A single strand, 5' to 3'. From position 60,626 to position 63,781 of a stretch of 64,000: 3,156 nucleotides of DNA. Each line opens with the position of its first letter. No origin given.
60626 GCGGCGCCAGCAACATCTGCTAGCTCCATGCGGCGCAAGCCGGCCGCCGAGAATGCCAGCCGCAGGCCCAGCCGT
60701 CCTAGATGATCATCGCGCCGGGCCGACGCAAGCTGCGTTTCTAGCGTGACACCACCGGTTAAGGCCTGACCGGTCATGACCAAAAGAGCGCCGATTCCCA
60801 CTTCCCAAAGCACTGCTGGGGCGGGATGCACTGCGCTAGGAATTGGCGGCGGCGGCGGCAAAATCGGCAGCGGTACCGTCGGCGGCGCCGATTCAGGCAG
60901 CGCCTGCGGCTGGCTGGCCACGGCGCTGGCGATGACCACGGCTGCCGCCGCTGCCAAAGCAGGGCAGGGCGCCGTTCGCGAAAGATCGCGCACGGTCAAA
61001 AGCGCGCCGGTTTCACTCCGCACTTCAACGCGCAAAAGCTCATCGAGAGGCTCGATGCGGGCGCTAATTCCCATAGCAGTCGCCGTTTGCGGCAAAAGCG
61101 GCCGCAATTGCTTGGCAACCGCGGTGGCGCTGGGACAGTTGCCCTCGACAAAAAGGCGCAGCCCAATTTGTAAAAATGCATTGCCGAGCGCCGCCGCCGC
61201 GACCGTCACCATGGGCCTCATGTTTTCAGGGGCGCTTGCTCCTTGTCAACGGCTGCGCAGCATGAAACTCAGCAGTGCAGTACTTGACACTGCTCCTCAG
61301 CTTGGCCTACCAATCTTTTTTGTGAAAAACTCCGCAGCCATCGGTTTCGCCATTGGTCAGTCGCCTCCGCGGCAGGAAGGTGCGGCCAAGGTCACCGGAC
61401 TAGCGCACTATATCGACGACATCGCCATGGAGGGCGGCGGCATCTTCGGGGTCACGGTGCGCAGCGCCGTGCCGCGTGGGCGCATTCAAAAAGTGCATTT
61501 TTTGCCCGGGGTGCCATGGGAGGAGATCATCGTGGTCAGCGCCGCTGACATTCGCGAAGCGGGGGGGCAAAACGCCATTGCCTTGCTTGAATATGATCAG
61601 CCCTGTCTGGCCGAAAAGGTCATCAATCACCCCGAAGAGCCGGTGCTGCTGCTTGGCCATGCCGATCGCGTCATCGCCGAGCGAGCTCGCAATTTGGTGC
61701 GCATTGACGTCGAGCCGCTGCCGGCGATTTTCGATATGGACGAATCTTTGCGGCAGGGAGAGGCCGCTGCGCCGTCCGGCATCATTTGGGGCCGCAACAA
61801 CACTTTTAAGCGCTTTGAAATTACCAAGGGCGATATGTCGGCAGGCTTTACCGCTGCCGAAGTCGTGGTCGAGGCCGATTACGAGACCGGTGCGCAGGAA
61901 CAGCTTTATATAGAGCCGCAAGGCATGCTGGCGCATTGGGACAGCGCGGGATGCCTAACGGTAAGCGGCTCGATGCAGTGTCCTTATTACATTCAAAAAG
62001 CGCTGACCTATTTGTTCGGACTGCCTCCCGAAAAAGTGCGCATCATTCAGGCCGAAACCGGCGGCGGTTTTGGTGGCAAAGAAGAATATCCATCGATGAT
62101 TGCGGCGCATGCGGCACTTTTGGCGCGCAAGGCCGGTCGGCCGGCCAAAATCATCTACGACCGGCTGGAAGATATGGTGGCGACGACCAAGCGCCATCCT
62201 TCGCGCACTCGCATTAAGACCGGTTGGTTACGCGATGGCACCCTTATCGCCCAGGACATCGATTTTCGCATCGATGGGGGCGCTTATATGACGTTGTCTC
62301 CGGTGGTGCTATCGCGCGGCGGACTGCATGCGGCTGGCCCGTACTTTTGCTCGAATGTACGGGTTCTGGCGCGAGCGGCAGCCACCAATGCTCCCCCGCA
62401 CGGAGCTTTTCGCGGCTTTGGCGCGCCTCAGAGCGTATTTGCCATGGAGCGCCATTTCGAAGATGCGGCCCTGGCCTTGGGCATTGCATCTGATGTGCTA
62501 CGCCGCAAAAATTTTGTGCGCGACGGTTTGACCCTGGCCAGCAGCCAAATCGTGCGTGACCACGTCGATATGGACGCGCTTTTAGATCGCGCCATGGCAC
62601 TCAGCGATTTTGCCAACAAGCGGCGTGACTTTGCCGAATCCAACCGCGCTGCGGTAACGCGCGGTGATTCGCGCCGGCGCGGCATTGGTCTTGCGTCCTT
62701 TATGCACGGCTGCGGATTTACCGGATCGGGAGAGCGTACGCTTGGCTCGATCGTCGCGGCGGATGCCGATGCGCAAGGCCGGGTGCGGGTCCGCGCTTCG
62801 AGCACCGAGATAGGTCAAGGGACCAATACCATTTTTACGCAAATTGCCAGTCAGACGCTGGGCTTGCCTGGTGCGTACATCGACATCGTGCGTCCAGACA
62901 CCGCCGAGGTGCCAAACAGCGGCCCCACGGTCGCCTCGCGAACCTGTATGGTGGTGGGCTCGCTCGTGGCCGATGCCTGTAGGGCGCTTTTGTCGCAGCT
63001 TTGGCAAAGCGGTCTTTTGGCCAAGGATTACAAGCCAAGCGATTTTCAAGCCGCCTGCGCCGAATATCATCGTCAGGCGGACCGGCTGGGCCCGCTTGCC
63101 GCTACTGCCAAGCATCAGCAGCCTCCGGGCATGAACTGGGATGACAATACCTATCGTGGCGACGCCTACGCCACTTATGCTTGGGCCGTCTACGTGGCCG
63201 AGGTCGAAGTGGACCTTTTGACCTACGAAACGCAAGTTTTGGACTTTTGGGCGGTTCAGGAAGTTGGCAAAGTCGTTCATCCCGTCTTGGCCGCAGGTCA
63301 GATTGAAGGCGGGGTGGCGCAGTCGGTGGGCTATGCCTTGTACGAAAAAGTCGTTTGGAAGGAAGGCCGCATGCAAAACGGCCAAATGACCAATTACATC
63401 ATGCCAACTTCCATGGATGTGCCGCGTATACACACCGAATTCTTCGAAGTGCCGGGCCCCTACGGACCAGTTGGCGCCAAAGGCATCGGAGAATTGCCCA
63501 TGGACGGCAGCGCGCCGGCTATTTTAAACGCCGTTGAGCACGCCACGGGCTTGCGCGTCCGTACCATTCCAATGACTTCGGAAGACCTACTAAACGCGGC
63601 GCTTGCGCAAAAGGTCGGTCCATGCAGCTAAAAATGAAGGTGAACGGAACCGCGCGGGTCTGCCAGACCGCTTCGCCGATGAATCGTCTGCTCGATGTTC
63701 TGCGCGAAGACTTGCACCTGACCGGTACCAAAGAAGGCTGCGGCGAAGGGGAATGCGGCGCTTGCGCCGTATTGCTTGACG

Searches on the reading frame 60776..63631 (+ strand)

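Call 23: search_protein_families(library=ncbifam, proteins=[window:60776-63631:+], max_evalue=0.00001)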
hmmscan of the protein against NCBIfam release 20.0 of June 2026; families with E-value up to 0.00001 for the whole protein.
window:60776-63631:+ (951 aa): 13 families
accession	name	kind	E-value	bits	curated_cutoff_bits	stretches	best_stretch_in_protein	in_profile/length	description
TIGR03196.1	pucD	equivalog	2e-124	416.7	783.65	1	193-940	3-756/763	xanthine dehydrogenase subunit D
NF043082.1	XdhA_XDHase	equivalog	5e-112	375.4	780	1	193-941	1-751/758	xanthine dehydrogenase subunit XdhA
NF007426.0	PRK09970.1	equivalog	1.9e-105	353.6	916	1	192-940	5-753/761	xanthine dehydrogenase molybdenum-binding subunit XdhA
TIGR03194.1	4hydrxCoA_A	equivalog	1.3e-100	338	994.55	1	198-940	2-744/746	4-hydroxybenzoyl-CoA reductase subunit alpha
TIGR03311.1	Se_dep_XDH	equivalog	2.7e-100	336.7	830.45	1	192-920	161-828/848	selenium-dependent xanthine dehydrogenase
TIGR02965.1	xanthine_xdhB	equivalog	1.3e-95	321.2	849.5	1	198-891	6-695/758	xanthine dehydrogenase molybdopterin binding subunit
NF041018.1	glyceraldDH_alpha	equivalog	7.5e-95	318.9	790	1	193-938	3-740/741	glyceraldehyde dehydrogenase subunit alpha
NF045668.1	pterin_aldehy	equivalog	1.7e-92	311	1100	1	193-941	175-903/905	molybdopterin-dependent aldehyde oxidoreductase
NF040766.1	CODH_aero_grp5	exception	1.7e-88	297.7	950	2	193-739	5-550/785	aerobic carbon-monoxide dehydrogenase large subunit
TIGR02416.1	CO_dehy_Mo_lg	equivalog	1.5e-68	231.7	991.15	1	206-931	6-758/770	aerobic carbon-monoxide dehydrogenase large subunit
NF041671.1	peri_hyde_PaoC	equivalog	2.4e-66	224.6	1180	1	193-941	18-730/735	aldehyde oxidoreductase molybdenum-binding subunit PaoC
TIGR03313.1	Se_sel_red_Mo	hypoth_equivalog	1.8e-60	204.7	1101.9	1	350-941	360-948/951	molybdopterin-dependent oxidoreductase Mo/Fe-S-binding subunit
TIGR02969.1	mam_aldehyde_ox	subfamily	7.2e-56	189.4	1912.3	1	201-884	584-1238/1330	aldehyde oxidase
